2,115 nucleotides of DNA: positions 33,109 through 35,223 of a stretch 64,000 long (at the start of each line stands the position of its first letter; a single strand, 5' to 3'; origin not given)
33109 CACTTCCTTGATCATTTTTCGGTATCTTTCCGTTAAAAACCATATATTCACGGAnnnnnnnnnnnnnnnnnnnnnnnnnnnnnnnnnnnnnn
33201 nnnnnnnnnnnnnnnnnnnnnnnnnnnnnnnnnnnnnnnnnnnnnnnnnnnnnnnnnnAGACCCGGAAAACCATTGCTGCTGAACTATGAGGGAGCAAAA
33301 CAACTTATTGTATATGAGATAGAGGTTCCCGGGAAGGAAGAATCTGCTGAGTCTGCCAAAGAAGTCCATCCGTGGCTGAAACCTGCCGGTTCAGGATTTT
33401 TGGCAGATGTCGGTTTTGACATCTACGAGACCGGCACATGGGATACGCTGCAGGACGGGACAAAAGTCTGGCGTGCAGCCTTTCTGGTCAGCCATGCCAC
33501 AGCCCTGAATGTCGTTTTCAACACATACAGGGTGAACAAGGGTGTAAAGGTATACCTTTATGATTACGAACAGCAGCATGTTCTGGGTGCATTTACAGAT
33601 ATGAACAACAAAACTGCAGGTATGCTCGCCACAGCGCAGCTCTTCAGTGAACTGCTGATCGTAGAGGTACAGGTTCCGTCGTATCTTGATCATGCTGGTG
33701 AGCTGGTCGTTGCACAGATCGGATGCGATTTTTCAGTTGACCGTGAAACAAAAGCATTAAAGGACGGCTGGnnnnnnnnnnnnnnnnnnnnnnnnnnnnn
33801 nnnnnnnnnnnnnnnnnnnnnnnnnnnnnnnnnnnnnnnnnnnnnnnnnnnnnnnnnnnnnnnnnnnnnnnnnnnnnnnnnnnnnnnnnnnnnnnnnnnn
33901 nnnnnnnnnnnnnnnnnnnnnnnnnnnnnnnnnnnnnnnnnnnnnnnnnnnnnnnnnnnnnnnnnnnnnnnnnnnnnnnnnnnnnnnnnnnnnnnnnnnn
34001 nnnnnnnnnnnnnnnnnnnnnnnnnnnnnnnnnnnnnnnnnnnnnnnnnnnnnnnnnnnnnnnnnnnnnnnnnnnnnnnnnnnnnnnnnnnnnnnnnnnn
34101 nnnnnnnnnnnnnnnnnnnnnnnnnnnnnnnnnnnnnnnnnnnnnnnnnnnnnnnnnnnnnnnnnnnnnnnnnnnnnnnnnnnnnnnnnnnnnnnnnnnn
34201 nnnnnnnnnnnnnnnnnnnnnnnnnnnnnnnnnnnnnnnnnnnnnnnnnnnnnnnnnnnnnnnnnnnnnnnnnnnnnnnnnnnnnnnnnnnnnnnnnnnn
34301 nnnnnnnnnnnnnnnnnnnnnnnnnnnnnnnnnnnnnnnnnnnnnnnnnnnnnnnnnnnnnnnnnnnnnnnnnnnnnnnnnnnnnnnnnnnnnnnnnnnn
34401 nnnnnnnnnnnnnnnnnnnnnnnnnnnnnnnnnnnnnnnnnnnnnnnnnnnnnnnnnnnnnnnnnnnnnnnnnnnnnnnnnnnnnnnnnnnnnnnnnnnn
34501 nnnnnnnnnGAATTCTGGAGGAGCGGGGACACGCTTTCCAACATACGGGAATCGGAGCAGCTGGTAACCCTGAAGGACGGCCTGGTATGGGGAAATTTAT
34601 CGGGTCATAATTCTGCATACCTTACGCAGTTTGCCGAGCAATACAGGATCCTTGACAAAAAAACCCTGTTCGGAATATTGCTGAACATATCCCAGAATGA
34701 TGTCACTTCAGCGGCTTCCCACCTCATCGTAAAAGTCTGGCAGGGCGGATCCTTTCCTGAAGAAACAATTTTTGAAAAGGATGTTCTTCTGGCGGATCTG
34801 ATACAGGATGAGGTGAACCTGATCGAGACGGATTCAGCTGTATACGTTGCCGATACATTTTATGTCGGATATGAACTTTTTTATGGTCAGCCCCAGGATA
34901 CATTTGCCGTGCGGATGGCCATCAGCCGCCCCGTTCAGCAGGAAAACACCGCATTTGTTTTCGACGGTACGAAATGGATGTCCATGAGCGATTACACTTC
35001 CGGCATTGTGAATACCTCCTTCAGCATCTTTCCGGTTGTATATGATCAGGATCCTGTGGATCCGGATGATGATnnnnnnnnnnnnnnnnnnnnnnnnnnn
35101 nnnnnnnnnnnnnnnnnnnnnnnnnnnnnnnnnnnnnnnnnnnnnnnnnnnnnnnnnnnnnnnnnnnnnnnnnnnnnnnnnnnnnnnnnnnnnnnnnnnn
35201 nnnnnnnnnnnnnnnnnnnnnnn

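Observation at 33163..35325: T9SS-sorted trypsin-fold protease inside a B12 locus: candidate corrinoid-liberating protease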

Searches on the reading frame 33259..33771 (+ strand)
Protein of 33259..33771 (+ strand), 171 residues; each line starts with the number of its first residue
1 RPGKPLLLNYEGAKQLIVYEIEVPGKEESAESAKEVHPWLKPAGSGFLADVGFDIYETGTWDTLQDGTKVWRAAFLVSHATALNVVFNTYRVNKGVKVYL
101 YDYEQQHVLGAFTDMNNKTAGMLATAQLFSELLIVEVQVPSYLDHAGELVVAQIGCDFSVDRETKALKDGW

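Call 37: search_solved_structures(query=A4, max_evalue=10)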
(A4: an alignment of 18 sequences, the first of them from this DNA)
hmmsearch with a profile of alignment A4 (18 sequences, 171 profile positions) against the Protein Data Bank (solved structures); distinct sequences matched with E-value up to 10: 0.

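Call 39: search_protein_families(library=pfam, proteins=[window:33259-33771:+], max_evalue=10)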
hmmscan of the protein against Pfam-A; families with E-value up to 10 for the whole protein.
seq(171 aa): 1 family
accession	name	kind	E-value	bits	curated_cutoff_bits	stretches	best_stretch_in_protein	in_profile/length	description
PF10539.14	Dev_Cell_Death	-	0.087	13.1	27.8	1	91-116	33-58/126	Development and cell death domain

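Call 68: search_protein_representatives(alignment_id=A4)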
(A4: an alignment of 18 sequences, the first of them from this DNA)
Query: 18 sequences, 171 profile positions. Proteins with E-value up to 0.001 (for the whole library): 5310; up to 1e-10: 3507; up to 1e-30: 83. The best 150 are listed.
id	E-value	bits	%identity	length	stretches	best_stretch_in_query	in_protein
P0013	3.3e-66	238.3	-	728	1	1-171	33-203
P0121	6.3e-61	221.2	-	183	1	1-151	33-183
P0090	3.9e-59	215.3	-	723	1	1-171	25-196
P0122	1.9e-58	213.1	-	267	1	2-171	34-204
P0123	4.6e-51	189.1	-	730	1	2-171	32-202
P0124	1.4e-48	181.0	-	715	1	1-171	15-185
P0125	5.5e-42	159.5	-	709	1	12-170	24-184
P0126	1.2e-41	158.4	-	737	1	3-168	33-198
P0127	2.9e-41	157.2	-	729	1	2-169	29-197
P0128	2.7e-40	154.0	-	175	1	1-119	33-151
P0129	5.7e-40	152.9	-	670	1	13-162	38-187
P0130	2.7e-39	150.8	-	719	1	3-160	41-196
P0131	5.7e-38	146.4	-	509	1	2-171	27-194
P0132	7.3e-38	146.1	-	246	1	24-160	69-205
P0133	1.7e-37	144.9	-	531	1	13-164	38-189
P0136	6.9e-37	142.9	-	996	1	11-160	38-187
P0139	2.0e-36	141.4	-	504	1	11-161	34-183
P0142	8.4e-36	139.4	-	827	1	3-169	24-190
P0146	5.4e-35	136.8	-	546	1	16-156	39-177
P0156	1.2e-33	132.3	-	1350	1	2-161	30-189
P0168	9.9e-33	129.4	-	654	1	32-161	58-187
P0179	5.2e-32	127.0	-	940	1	3-161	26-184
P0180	5.3e-32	127.0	-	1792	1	38-160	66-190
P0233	6.1e-30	120.3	-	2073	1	3-160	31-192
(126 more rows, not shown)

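Call 69: search_protein_families(library=pfam, proteins=[P0139, P0146, P0168, P0179, P0136, P0156, P0180, P0233, P0133], max_evalue=0.0001)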
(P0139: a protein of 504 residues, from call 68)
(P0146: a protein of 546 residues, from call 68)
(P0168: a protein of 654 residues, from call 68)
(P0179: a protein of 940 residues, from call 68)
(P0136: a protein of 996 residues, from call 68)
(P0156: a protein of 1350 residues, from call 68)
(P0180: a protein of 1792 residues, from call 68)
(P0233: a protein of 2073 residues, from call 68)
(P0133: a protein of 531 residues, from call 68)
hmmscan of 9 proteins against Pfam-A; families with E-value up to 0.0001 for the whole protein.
P0139 (504 aa): 2 families
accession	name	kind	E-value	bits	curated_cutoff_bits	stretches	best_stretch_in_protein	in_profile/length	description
PF13365.12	Trypsin_2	-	1.4e-09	39.3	27.6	1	229-393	1-143/144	Trypsin-like peptidase domain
PF00089.32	Trypsin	-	2.8e-05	24.5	20.6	1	221-405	18-204/220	Trypsin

P0146 (546 aa): 2 families
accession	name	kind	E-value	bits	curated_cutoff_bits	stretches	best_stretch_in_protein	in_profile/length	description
PF13365.12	Trypsin_2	-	1.5e-11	45.6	27.6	1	225-389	1-143/144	Trypsin-like peptidase domain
PF18962.6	Por_Secre_tail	-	1.2e-10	41.9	27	1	470-539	1-72/75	Secretion system C-terminal sorting domain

P0168 (654 aa): 3 families
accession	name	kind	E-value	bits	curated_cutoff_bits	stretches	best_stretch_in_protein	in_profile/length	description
PF18962.6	Por_Secre_tail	-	3.1e-09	37.4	27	1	575-652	2-75/75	Secretion system C-terminal sorting domain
PF13365.12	Trypsin_2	-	2.1e-08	35.5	27.6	1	236-402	1-143/144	Trypsin-like peptidase domain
PF13585.12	CHU_C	-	3.6e-05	24.3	27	0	584-644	19-76/86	CHU_C Type IX secretion signal domain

P0179 (940 aa): 4 families
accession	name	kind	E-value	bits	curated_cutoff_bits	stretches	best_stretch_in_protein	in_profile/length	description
PF13365.12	Trypsin_2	-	9.5e-11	43.1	27.6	1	230-393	1-143/144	Trypsin-like peptidase domain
PF18962.6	Por_Secre_tail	-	3e-10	40.7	27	1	863-938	1-75/75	Secretion system C-terminal sorting domain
PF00629.30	MAM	-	8.6e-06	26.1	26.4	1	590-692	47-154/158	MAM domain, meprin/A5/mu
PF00089.32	Trypsin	-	2.2e-05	24.8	20.6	0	223-414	18-214/220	Trypsin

P0136 (996 aa): 6 families
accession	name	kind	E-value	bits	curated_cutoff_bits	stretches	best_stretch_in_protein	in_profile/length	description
PF02368.24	Big_2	-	3.2e-19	69.1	22.8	1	455-526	1-72/79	Bacterial Ig-like domain (group 2)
PF03422.21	CBM_6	-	2e-15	57.7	28.9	1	584-692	7-123/125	Carbohydrate binding module (family 6)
PF18962.6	Por_Secre_tail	-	3.1e-10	40.7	27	1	925-995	1-75/75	Secretion system C-terminal sorting domain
PF00041.27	fn3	-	1.6e-09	38.3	25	1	706-782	2-79/84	Fibronectin type III domain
PF13365.12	Trypsin_2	-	4.9e-09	37.5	27.6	1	233-394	1-143/144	Trypsin-like peptidase domain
PF18099.7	CBM_35_2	-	2.5e-07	31.2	23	1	595-679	15-99/112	Carbohydrate binding module (family 35)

P0156 (1350 aa): 1 family
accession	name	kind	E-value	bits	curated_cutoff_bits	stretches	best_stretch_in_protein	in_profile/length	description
PF18962.6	Por_Secre_tail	-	3.2e-07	31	27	1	1273-1347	2-74/75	Secretion system C-terminal sorting domain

P0180 (1792 aa): 5 families
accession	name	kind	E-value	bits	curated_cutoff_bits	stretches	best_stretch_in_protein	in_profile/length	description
PF00629.30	MAM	-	1.2e-33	116.6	26.4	2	841-988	10-153/158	MAM domain, meprin/A5/mu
PF20009.4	GEVED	-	9.3e-19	68.5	24.4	1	604-680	3-78/78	GEVED domain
PF18911.6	PKD_4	-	6.3e-09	36.2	27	1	455-536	6-85/85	PKD domain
PF00801.26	PKD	-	7.7e-09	35.9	23.5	1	455-529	2-75/80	PKD domain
PF16656.11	Pur_ac_phosph_N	-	3.8e-05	24.6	30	1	699-784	9-82/93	Purple acid Phosphatase, N-terminal domain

P0233 (2073 aa): 7 families
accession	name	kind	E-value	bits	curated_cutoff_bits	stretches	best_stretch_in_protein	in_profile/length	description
PF13620.12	CarboxypepD_reg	-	3.4e-30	104.7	32.3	2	1076-1151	2-82/82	Carboxypeptidase regulatory-like domain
PF13715.12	CarbopepD_reg_2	-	5.3e-17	62.1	32.2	2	1076-1143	1-69/88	CarboxypepD_reg-like domain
PF00431.26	CUB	-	1.7e-11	44.8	21.4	1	666-774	4-109/110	CUB domain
PF13365.12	Trypsin_2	-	7.4e-08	33.7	27.6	1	237-398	1-143/144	Trypsin-like peptidase domain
PF18962.6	Por_Secre_tail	-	9.3e-08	32.7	27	1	2004-2070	2-73/75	Secretion system C-terminal sorting domain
PF09430.16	EMC7_beta-sandw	-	6.8e-06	26.7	26.6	0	1167-1223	4-60/122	ER membrane protein complex subunit 7, beta-sandwich domain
PF07675.18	Cleaved_Adhesin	-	1.1e-05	25.9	21.4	1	1651-1746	5-104/174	Cleaved Adhesin Domain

P0133 (531 aa): 2 families
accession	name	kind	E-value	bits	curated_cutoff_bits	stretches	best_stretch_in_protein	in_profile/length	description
PF18962.6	Por_Secre_tail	-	1.1e-13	51.7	27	1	458-529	1-74/75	Secretion system C-terminal sorting domain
PF13365.12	Trypsin_2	-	6.4e-07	30.6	27.6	1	227-388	1-143/144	Trypsin-like peptidase domain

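Call 70: find_encoding_contigs(protein=P0179, flank=8000, max_places=3)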
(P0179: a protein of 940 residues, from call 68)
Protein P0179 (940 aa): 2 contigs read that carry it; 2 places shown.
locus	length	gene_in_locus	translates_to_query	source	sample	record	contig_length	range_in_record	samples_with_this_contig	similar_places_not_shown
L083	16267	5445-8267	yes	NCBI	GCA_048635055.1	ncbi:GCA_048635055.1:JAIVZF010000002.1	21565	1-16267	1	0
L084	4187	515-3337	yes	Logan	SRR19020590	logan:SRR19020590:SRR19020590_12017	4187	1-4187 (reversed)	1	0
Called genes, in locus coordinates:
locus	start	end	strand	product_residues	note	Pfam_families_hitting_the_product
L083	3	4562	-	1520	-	?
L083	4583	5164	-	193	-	PF01330:RuvA_N, PF00633:HHH (faint), PF14520:HHH_5, PF07499:RuvA_C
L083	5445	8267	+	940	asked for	PF00089:Trypsin (faint), PF13365:Trypsin_2, PF00629:MAM (weak), PF18962:Por_Secre_tail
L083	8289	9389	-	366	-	PF00005:ABC_tran, PF13304:AAA_21 (faint), PF17912:OB_MalK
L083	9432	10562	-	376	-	PF04041:Glyco_hydro_130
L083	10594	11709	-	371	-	PF04041:Glyco_hydro_130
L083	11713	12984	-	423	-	-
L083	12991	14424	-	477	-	PF04041:Glyco_hydro_130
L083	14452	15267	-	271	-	PF00528:BPD_transp_1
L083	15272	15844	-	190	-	PF00528:BPD_transp_1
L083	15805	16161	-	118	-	-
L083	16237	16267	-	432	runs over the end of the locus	PF01547:SBP_bac_1, PF13416:SBP_bac_8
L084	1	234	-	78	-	?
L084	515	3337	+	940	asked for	PF00089:Trypsin (faint), PF13365:Trypsin_2, PF00629:MAM (weak), PF18962:Por_Secre_tail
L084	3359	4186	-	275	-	?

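Call 71: find_encoding_contigs(protein=P0136, flank=8000, max_places=3)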
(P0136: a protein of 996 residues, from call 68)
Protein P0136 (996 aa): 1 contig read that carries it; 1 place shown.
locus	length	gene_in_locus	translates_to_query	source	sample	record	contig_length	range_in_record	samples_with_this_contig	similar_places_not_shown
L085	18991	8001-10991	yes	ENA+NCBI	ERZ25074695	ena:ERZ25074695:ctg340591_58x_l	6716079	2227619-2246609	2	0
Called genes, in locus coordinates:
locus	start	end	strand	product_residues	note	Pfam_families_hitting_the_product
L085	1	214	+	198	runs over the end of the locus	-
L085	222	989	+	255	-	PF13174:TPR_6 (faint), PF14559:TPR_19 (faint), PF07719:TPR_2 (faint), PF13181:TPR_8 (faint), PF12895:ANAPC3 (faint), PF00515:TPR_1 (faint)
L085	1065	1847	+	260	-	PF00198:2-oxoacid_dh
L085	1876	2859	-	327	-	PF11751:PorP_SprF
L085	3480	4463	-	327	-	PF11751:PorP_SprF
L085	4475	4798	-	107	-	-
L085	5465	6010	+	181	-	-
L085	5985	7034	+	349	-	PF04055:Radical_SAM, PF13353:Fer4_12 (weak)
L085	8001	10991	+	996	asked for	PF13365:Trypsin_2, PF02368:Big_2, PF03422:CBM_6, PF18099:CBM_35_2 (weak), PF00041:fn3, PF18962:Por_Secre_tail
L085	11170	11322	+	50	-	-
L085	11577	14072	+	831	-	PF05547:Peptidase_M6, PF00041:fn3, PF16893:fn3_2 (faint), PF04151:PPC, PF18962:Por_Secre_tail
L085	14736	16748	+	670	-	PF27052:Lysyl_endopep_N (faint), PF13365:Trypsin_2, PF02368:Big_2, PF18962:Por_Secre_tail (weak)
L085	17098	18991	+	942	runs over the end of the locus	PF13449:Phytase-like, PF03009:GDPD, PF13653:GDPD_2 (weak), PF03009:GDPD, PF13449:Phytase-like, PF13860:FlgD_ig, PF18962:Por_Secre_tail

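Call 72: find_encoding_contigs(protein=P0146, flank=7000, max_places=2)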
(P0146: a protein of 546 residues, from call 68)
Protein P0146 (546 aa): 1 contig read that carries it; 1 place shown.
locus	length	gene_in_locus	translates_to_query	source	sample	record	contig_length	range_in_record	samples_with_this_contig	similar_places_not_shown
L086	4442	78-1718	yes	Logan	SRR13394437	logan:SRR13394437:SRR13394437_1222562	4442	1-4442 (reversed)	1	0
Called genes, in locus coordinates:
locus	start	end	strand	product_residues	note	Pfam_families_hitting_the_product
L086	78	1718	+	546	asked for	PF13365:Trypsin_2, PF18962:Por_Secre_tail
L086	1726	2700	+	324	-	PF09603:Fib_succ_major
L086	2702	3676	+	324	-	PF09603:Fib_succ_major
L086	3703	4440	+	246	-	?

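Call 73: find_encoding_contigs(protein=P0168, flank=7000, max_places=2)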
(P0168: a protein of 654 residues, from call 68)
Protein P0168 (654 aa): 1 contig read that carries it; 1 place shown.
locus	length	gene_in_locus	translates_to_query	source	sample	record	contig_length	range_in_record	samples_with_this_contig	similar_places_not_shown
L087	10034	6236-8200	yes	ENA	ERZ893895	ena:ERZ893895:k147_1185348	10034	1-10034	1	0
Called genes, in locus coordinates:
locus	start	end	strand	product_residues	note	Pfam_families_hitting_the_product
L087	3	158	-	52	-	?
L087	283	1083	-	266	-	-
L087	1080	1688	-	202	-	PF04542:Sigma70_r2 (weak)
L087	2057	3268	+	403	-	-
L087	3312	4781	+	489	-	PF05572:Peptidase_M43 (weak), PF18962:Por_Secre_tail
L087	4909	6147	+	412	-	-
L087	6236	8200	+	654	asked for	PF13365:Trypsin_2, PF18962:Por_Secre_tail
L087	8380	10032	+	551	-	?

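Call 74: find_encoding_contigs(protein=P0142, flank=7000, max_places=2)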
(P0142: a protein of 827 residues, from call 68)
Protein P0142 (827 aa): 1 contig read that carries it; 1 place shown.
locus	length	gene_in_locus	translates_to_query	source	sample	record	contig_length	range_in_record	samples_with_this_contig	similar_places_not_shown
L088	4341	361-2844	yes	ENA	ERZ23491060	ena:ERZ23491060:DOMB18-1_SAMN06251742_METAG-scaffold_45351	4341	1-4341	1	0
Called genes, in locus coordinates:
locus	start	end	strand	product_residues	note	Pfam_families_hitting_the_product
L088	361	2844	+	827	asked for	PF00089:Trypsin (faint), PF13365:Trypsin_2 (weak), PF18962:Por_Secre_tail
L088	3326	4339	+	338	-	?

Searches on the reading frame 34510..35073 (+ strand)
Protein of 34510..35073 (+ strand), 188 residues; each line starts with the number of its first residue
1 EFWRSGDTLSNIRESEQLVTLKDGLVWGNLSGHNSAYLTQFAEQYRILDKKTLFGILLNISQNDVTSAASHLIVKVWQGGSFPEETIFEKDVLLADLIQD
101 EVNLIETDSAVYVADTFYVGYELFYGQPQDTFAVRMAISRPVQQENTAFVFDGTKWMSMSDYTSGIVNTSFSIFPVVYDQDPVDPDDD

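Call 38: search_solved_structures(query=A5, max_evalue=10)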
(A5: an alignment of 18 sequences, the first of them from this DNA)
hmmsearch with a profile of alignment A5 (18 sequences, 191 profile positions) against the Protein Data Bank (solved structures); distinct sequences matched with E-value up to 10: 1.
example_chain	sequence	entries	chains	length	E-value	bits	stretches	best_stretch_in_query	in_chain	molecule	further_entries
2pfw_A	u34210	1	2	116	0.99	12.2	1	42-119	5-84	Cupin 2, conserved barrel domain protein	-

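Call 39: search_protein_families(library=pfam, proteins=[window:34510-35073:+], max_evalue=10)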
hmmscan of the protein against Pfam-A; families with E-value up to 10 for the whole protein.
seq(188 aa): 0 families

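Call 43: predict_structure(alignment_id=A5)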
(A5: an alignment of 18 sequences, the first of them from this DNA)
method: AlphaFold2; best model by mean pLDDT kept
length: 188 residues; sequences in the alignment: 18
mean_pLDDT: 92.4   pTM: 0.89
mean pLDDT of the five models: 92.4, 90.0, 89.5, 89.0, 82.6
residues with pLDDT >= 90: 145; 70-90: 36; 50-70: 6; < 50: 1
segments of 3 or more residues with pLDDT < 50: none
pLDDT, mean of each block of 10 residues (from residue 1): 87 94 87 89 96 97 95 98 97 97 95 97 93 94 85 94 93 95 67
secondary structure, 60 per line:
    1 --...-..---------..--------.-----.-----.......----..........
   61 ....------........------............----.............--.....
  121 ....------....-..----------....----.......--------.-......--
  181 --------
elements in order: E40-46 E51-64 E71-78 E85-93 E101-113 E116-124 E131-134 E148-151 E156-158 H159-162 E173-178

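Call 47: fold_search(model_id=the predicted structure, library=pdb)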
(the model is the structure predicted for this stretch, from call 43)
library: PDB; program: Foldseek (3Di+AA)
matches with E <= 10: 1626; with E <= 0.001: 3
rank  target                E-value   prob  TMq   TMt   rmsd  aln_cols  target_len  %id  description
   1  9euj_G                3.2e-05  1.00  0.60  0.16   5.4       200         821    6  Cryo-EM structure of Staphylococcus aureus bacteriophage phi812 baseplate in the post-contraction state - sheath initi (released 2025-04-09)
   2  9eui_Q                1.4e-04  1.00  0.61  0.14   5.4       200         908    6  Cryo-EM structure of Staphylococcus aureus bacteriophage phi812 baseplate in the post-contraction state - complete (released 2025-04-09)
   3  4ci7_B                7.5e-04  1.00  0.57  0.25   4.2       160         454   10  The crystal structure of the cysteine protease and lectin-like domains of Cwp84, a surface layer associated protein of (released 2014-05-14)
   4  8zdp_v                1.1e-03  1.00  0.52  0.16   5.2       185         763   11  Cryo-EM structure of Mycobacteriophage Douge Central fiber (gp20) (released 2025-06-25)
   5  8zdq_v                1.1e-03  1.00  0.52  0.14   5.2       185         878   11  Cryo-EM structure of Mycobacteriophage Douge complete baseplate (gp13, gp17, gp23, gp16, gp18 and gp20) (released 2025-06-25)
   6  4ci7_A                1.6e-03  1.00  0.55  0.25   7.8       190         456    9  The crystal structure of the cysteine protease and lectin-like domains of Cwp84, a surface layer associated protein of (released 2014-05-14)
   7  4d59_A                1.9e-03  1.00  0.60  0.30   4.5       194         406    8  Clostridial Cysteine protease Cwp84 C116A after propeptide cleavage (released 2015-03-04)
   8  7vrn_B                5.1e-03  0.92  0.31  0.17  16.2       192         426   11  Structure of infectious bursal disease virus Gt strain (released 2022-03-30)
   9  9euf_0                5.4e-03  1.00  0.54  0.11   5.0       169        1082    8  Cryo-EM structure of Staphylococcus aureus bacteriophage phi812 baseplate in the pre-contraction state - complete (released 2025-04-09)
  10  2df7_E                6.9e-03  0.90  0.32  0.18  15.6       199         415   10  Crystal structure of infectious bursal disease virus VP2 subviral particle (released 2006-06-27)
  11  2df7_G                9.4e-03  0.91  0.32  0.18  13.8       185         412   10  Crystal structure of infectious bursal disease virus VP2 subviral particle (released 2006-06-27)
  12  7vrn_A                9.4e-03  0.89  0.32  0.18  16.0       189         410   11  Structure of infectious bursal disease virus Gt strain (released 2022-03-30)
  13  2df7_C                9.4e-03  0.87  0.32  0.18  14.9       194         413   10  Crystal structure of infectious bursal disease virus VP2 subviral particle (released 2006-06-27)
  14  7vrn_L                9.4e-03  0.87  0.32  0.17  14.2       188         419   11  Structure of infectious bursal disease virus Gt strain (released 2022-03-30)
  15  8xcg_J                9.4e-03  0.35  0.21  0.09  16.0       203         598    9  Tail tip complex of bacteriophage lambda in the open state (released 2024-05-01)
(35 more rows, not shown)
